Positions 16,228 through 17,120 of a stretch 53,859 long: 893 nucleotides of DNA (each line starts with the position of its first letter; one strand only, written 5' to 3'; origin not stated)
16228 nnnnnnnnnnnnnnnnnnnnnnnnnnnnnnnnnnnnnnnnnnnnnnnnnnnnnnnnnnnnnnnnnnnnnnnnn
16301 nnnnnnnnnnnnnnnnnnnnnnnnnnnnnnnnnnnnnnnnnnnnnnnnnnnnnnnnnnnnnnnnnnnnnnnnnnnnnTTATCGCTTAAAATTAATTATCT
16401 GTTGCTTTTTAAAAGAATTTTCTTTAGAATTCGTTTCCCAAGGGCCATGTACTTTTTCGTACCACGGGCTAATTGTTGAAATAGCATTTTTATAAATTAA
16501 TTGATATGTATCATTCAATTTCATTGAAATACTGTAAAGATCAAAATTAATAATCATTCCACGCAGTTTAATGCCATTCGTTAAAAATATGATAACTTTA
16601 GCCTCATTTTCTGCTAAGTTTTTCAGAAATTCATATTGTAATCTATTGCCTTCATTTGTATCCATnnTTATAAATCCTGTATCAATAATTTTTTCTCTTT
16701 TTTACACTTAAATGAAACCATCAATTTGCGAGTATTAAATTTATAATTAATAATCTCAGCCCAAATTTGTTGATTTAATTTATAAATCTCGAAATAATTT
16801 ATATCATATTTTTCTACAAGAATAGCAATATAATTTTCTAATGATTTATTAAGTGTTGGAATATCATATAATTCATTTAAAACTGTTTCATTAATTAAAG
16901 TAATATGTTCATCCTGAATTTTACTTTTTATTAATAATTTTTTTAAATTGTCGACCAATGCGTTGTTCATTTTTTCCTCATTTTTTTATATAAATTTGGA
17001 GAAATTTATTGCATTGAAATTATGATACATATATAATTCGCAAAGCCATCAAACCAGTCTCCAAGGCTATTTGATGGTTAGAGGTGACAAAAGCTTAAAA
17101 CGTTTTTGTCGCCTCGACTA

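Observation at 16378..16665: Phage-encoded Hfq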

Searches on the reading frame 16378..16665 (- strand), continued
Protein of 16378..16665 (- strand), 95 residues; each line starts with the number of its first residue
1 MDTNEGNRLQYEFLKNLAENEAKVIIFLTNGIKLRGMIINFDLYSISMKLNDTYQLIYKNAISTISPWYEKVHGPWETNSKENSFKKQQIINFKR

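Call 61: find_encoding_contigs(protein=P0003, flank=5000)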
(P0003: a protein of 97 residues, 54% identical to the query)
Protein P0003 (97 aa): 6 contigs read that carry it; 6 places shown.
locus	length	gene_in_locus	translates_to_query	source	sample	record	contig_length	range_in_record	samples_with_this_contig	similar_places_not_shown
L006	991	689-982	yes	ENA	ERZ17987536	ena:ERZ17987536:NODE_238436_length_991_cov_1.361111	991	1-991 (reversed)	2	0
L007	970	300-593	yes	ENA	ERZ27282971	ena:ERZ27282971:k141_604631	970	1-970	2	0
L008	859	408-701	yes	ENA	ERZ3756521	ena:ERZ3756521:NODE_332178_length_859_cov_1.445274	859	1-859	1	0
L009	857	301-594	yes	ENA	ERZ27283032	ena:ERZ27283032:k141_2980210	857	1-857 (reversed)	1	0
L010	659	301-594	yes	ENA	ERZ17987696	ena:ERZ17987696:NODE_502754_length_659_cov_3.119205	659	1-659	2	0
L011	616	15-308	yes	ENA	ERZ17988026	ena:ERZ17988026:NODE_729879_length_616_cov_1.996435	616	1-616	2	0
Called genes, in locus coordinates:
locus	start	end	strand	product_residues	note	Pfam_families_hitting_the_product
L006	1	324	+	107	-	?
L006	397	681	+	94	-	-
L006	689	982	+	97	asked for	PF17209:Hfq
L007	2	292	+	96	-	?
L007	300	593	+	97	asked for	PF17209:Hfq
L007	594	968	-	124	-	?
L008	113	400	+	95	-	-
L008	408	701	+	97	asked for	PF17209:Hfq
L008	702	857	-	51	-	?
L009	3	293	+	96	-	?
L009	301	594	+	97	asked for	PF17209:Hfq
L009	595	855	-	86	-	?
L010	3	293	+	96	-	?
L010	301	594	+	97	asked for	PF17209:Hfq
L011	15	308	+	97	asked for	PF17209:Hfq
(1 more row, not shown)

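Call 74: find_related_loci(query=A1, collection=metagenome_contigs, flank=10000)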
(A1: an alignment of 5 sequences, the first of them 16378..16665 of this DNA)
Query A1 (95 aa) in metagenome_contigs; peptide patterns used: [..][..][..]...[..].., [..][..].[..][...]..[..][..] (x = any residue, [..] = any of these).
250 stretches matched a pattern; 1 encode a relative of the query (tblastn E <= 1e-3); 1 distinct loci.
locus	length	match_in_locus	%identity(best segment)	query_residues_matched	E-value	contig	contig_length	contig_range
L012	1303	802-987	52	5-67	1e-15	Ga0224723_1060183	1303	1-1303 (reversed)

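Call 76: search_protein_families(library=pfam, proteins=[L006:1-324:+, L007:594-968:-, L005:481-2589:-], max_evalue=0.01)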
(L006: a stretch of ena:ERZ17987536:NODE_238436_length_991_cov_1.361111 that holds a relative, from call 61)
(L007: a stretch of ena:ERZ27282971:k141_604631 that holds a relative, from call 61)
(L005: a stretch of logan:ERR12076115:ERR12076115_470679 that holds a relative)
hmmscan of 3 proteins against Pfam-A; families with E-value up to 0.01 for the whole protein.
L006:1-324:+ (107 aa): 1 family
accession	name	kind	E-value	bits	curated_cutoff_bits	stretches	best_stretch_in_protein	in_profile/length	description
PF14524.12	Wzt_C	-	9e-08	32.7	30.4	1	7-80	49-130/143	Wzt C-terminal domain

L007:594-968:- (124 aa): 0 families

L005:481-2589:- (702 aa): 0 families

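Call 84: get_annotated_region(hit=H7, flank=6000)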
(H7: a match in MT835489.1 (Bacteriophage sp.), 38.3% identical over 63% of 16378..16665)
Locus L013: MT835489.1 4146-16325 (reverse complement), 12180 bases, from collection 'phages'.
description: UNVERIFIED: Bacteriophage sp. clone scaffold_28 genomic sequence.
organism: Bacteriophage sp. (NCBI taxid 38018)
taxonomy: Viruses
host: -; source: human fecal samples; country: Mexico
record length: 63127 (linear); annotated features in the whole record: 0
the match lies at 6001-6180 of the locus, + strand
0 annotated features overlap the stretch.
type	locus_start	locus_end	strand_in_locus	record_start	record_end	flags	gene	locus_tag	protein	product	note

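Call 86: get_annotated_region(hit=H1, flank=4000)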
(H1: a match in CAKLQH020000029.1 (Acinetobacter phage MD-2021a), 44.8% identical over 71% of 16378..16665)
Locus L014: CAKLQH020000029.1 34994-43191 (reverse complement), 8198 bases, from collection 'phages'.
description: Acinetobacter phage MD-2021a strain 5899STDY8049191 genome assembly, contig: ERS3583567SCcontig000029, whole genome shotgun sequence.
organism: Acinetobacter phage MD-2021a (NCBI taxid 2899278)
taxonomy: Viruses; Duplodnaviria; Heunggongvirae; Uroviricota; Caudoviricetes
host: -; source: not known; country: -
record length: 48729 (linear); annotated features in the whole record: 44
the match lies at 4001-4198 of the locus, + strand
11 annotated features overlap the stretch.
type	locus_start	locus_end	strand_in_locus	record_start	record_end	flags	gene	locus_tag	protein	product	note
CDS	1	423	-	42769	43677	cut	truC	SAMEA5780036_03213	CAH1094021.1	tRNA pseudouridine synthase C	-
CDS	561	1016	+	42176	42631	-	-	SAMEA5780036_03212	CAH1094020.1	putative hydrolase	-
CDS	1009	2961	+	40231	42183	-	mutL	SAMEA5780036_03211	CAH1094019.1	DNA mismatch repair protein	-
CDS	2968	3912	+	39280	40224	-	miaA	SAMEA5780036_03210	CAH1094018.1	tRNA delta-2-isopentenylpyrophosphate (IPP) transferase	-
CDS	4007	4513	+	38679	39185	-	hfq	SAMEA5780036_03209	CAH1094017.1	host factor-I protein (HF-I)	-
CDS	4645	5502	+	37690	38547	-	-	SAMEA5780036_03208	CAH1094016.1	phosphonate utilization associated putative membrane protein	-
CDS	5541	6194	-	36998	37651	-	nfnB_1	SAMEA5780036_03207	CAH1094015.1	oxygen-insensitive NAD(P)H nitroreductase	-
CDS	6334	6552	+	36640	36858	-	-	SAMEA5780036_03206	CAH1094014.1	Uncharacterised protein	-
CDS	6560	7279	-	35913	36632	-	lpxH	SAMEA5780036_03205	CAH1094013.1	UDP-2,3-diacylglucosamine hydrolase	-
CDS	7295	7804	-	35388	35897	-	ppiB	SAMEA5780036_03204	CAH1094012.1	peptidyl-prolyl cis-trans isomerase B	-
CDS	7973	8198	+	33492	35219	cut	glnS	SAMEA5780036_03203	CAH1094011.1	glutaminyl-tRNA synthetase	-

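Call 87: get_annotated_region(hit=H6, flank=3000)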
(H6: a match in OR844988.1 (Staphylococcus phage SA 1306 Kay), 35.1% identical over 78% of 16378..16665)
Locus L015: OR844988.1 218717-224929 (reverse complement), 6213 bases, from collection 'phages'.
description: UNVERIFIED_ORG: Staphylococcus phage SA 1306 Kay clone NODE_1_length_386097_cov_18.315784 genomic sequence.
organism: Staphylococcus phage SA 1306 Kay (NCBI taxid 3113843)
taxonomy: Viruses
host: Staphylococcus aureus; source: wastewater; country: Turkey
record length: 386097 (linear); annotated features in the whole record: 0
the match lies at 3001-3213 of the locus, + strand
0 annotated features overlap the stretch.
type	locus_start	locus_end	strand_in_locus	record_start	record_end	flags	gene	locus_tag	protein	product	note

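Call 88: search_dna_similar(query=window:16378-16665:-, collection=plasmids, mode=protein, max_evalue=0.001, max_rows=25)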
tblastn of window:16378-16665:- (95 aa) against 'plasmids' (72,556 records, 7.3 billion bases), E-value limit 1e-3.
Records with a match: 478; places in all: 558; records where one place covers at least 80% of the query: 16.
Best place of each record, by identity: <60% 478.
By first word of the organism name: Bacillus 395; Mycetohabitans 9; Escherichia 8; Caballeronia 8; Azospirillum 7; Microvirga 5; Paracoccus 5; Sinorhizobium 4; Acinetobacter 3; Proteus 2; and 24 more.
By predicted mobility (MOB-suite, as given by PLSDB): non-mobilizable 245; conjugative 189; mobilizable 44.
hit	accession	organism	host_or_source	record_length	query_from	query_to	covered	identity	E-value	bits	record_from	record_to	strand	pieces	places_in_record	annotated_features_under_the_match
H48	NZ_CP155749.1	Sphingomonas parapaucimobilis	Chinese cabbage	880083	4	89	91%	36.0%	2e-8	57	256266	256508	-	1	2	hfq: RNA chaperone Hfq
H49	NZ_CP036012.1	Bacillus mycoides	cell culture,soil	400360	1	81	85%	37.2%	4e-8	56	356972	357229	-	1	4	hfq: RNA chaperone Hfq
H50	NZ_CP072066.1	Bacillus mycoides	cell culture,soil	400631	1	81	85%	37.2%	4e-8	56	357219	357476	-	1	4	hfq: RNA chaperone Hfq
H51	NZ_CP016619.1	Microvirga ossetica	Vicia alpestris,cell culture,nodules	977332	1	67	71%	44.8%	6e-9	58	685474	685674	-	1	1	hfq: RNA chaperone Hfq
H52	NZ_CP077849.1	Acinetobacter baumannii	Homo sapiens,Rectal swab_P28_BU14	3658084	1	67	71%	44.8%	9e-9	57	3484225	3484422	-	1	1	none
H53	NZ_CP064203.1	Acinetobacter baumannii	Homo sapiens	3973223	1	67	71%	44.8%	9e-9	57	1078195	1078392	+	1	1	none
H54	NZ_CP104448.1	Acinetobacter baumannii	Homo sapiens,sputum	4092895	1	67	71%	44.8%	9e-9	57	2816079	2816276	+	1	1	none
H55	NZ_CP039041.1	Piscirickettsia salmonis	Salmo salar,cell culture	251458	1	67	71%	44.8%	8e-8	55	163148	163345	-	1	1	hfq: RNA chaperone Hfq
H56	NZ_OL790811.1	Proteus mirabilis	-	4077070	5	67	66%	46.0%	3e-7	53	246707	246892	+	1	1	none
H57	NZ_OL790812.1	Proteus mirabilis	-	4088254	5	67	66%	46.0%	3e-7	53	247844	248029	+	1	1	none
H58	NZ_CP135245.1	Escherichia coli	Food,other,Pig ear pet treat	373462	5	67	66%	46.0%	4e-7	53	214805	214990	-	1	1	hfq: RNA chaperone Hfq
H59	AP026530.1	Escherichia coli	whole organism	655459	5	67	66%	46.0%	4e-7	53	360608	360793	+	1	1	hfq: RNA-binding protein Hfq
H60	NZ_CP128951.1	Escherichia coli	-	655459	5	67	66%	46.0%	4e-7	53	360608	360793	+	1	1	hfq: RNA chaperone Hfq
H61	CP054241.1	Escherichia coli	Homo sapiens,bone infection of foot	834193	5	67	66%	46.0%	4e-7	53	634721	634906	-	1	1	hfq: RNA chaperone Hfq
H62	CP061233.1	Escherichia coli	Sheep,cell culture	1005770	5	67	66%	46.0%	4e-7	53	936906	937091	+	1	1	hfq: RNA chaperone Hfq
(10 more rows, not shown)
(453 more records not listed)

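Call 89: search_protein_families(library=padloc, proteins=[window:16378-16665:-], max_evalue=0.01)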
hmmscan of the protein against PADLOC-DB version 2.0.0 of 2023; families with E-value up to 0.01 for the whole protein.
window:16378-16665:- (95 aa): 0 families

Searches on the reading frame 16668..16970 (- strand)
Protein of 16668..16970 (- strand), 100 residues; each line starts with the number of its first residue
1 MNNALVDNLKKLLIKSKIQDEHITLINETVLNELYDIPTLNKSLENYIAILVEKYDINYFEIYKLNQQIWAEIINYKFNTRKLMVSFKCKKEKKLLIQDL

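Call 3: search_protein_families(library=pfam, proteins=[window:16668-16970:-], max_evalue=0.1)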
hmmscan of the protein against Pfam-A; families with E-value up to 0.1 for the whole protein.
window:16668-16970:- (100 aa): 1 family
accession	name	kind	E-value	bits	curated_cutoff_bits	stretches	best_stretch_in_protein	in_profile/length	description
PF04139.18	Rad9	-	0.018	15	25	1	13-98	6-84/253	Rad9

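Call 4: search_protein_families(library=ncbifam, proteins=[window:16668-16970:-], max_evalue=0.1)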
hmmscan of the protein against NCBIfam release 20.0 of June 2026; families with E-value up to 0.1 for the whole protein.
window:16668-16970:- (100 aa): 0 families

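Call 16: search_protein_families(library=phrogs, proteins=[window:16668-16970:-], max_evalue=0.001)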
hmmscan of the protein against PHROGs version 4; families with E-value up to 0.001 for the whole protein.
window:16668-16970:- (100 aa): 0 families

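Call 48: find_homologous_proteins(query=window:16668-16970:-)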
Query window:16668-16970:- (100 aa): 1 proteins with E <= 0.001 among 15 candidates.
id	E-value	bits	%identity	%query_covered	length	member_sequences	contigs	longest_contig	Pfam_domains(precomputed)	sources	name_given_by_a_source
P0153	4.0e-55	201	100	100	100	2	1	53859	-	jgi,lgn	jgi:hypothetical protein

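Call 67: search_protein_families(library=pfam, alignment_id=A3, max_evalue=1)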
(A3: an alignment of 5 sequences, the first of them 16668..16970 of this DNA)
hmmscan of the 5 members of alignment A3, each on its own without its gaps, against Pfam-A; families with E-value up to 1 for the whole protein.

A. member 1, window:16668-16970:- (100 aa): 2 families
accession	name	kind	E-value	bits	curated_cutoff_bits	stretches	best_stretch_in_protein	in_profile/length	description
PF04139.18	Rad9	-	0.018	15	25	1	13-98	6-84/253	Rad9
PF08649.15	DASH_Dad1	-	0.14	12.8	31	1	20-50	7-37/55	DASH complex subunit Dad1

B. families by the number of members that match (of 5 scanned): 4 families
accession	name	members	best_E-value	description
PF08649.15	DASH_Dad1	2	0.14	DASH complex subunit Dad1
PF04139.18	Rad9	1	0.018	Rad9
PF12708.12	Pect-lyase_RHGA_epim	1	0.063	Rhamnogalacturonase A/epimerase, pectate lyase-like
PF01476.26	LysM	1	0.15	LysM domain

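Call 68: search_solved_structures(query=A3, max_evalue=10)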
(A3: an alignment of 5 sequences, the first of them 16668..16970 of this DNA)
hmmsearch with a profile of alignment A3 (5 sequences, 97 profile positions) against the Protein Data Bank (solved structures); distinct sequences matched with E-value up to 10: 17.
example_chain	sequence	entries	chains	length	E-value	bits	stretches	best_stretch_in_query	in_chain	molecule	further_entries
8wmm_G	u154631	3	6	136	0.023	18.1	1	8-72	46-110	PcrIIC1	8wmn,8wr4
2m1n_A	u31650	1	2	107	0.19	15.2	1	4-50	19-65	Type III secretion system filament chaperone CesA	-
8y6v_N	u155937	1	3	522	0.77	13.2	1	22-77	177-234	gp162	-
2x5f_A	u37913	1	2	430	0.94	12.9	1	8-84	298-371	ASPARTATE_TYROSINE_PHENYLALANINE PYRIDOXAL-5' PHOSPHATE-DEPENDENT AMINOTRANSFERASE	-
7y9n_A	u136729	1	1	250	2.8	11.4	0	20-46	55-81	Spike protein S2',5HB-H2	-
8xz4_A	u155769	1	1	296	3.2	11.2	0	70-86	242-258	Radixin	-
1gc6_A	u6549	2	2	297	3.4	11.1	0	70-86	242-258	RADIXIN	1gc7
8xz6_A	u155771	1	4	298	3.4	11.1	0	70-86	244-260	Radixin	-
2d2q_A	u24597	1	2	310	3.6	11.1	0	70-86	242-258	Radixin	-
2i1j_A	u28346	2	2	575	3.7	11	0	70-86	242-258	Moesin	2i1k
2d10_A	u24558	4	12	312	3.8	11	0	70-86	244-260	Radixin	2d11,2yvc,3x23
2zpy_A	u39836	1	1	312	3.8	11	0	70-86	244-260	Radixin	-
4rma_A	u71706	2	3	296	3.9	10.9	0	70-86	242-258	Ezrin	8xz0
1ni2_A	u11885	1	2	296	3.9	10.9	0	70-86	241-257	Ezrin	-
1j19_A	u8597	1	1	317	4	10.9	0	70-86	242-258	radixin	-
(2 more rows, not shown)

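Call 71: predict_structure(protein=window:16668-16970:-)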
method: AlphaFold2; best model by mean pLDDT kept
length: 100 residues; sequences in the alignment: 1
mean_pLDDT: 65.2   pTM: 0.46
mean pLDDT of the five models: 65.2, 58.7, 56.7, 56.3, 51.1
residues with pLDDT >= 90: 0; 70-90: 52; 50-70: 29; < 50: 19
segments of 3 or more residues with pLDDT < 50: 82-100
pLDDT, mean of each block of 10 residues (from residue 1): 65 68 68 72 76 74 75 70 45 38
secondary structure, 60 per line:
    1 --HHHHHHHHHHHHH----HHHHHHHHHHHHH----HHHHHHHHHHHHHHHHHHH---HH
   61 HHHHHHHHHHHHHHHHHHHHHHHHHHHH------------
elements in order: H3-15 H20-32 H37-55 H59-88

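Call 73: fold_search(model_id=the predicted structure, library=pdb)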
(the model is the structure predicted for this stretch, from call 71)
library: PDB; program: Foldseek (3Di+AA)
matches with E <= 10: 245; with E <= 0.001: 0
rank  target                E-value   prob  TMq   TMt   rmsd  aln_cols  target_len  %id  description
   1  3lf9                  1.1e+00  0.15  0.32  0.28  16.6       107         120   18  Crystal structure of HIV epitope-scaffold 4E10_D0_1IS1A_001_C (released 2010-09-22)
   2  3fbl                  1.2e+00  0.63  0.45  0.52   3.8        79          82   11  Crystal structure of ORF132 of the archaeal virus Acidianus Filamentous Virus 1 (AFV1) (released 2009-11-10)
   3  3ze3_F                1.3e+00  0.18  0.32  0.35  13.3        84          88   12  Crystal structure of the integral membrane diacylglycerol kinase - delta7 (released 2013-05-22)
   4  4jq5_E                1.4e+00  0.30  0.37  0.41  10.4        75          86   16  Crystal structure of the human Nup49CCS2+3* coiled-coil segment (released 2014-09-24)
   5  2c5i_T                1.4e+00  0.28  0.38  0.40  11.4        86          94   13  N-terminal domain of tlg1 complexed with N-terminus of vps51 in distorted conformation (released 2006-01-25)
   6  5jsn_B                1.4e+00  0.25  0.40  0.36  15.0        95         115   15  Bcl2-inhibitor complex (released 2016-11-16)
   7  3v5y_D                1.4e+00  0.08  0.25  0.18  15.6        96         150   21  Structure of FBXL5 hemerythrin domain, P2(1) cell (released 2012-01-25)
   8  4uxz_F                1.5e+00  0.16  0.32  0.33  13.6        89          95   11  Structure of delta7-DgkA-syn in 7.9 MAG to 2.18 angstrom resolution (released 2015-09-30)
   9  2v7c_B                1.6e+00  0.51  0.49  0.31   4.1        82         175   11  Crystal Structure of Rev-Erb beta (released 2007-10-23)
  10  5dwk_E                1.6e+00  0.15  0.31  0.34  13.4        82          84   12  Diacylglycerol Kinase solved by multi crystal multi orientation native SAD (released 2016-03-23)
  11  4bpd_F                1.6e+00  0.15  0.32  0.34  13.6        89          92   11  Structure determination of an integral membrane kinase (released 2014-05-07)
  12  9lq3_A                1.7e+00  0.33  0.47  0.25   5.1        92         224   14  Crystal structure of Linafexor-FXR complex (released 2025-08-06)
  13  1fc3_A                1.7e+00  0.28  0.35  0.30   7.0        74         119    9  THE CRYSTAL STRUCTURE OF TRANS-ACTIVATION DOMAIN OF THE SPORULATION RESPONSE REGULATOR, SPO0A (released 2000-11-08)
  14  4j2c_C                1.9e+00  0.11  0.29  0.28  13.6        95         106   16  GARP-SNARE Interaction (released 2013-12-25)
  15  3okh_A                2.1e+00  0.28  0.45  0.25   5.3        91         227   13  Crystal structure of human FXR in complex with 2-(4-chlorophenyl)-1-[(1S)-1-cyclohexyl-2-(cyclohexylamino)-2-oxoethyl] (released 2010-12-29)
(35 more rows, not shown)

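Call 89: search_protein_families(library=padloc, proteins=[window:16668-16970:-], max_evalue=0.01)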
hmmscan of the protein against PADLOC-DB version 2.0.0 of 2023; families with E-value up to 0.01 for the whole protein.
window:16668-16970:- (100 aa): 0 families
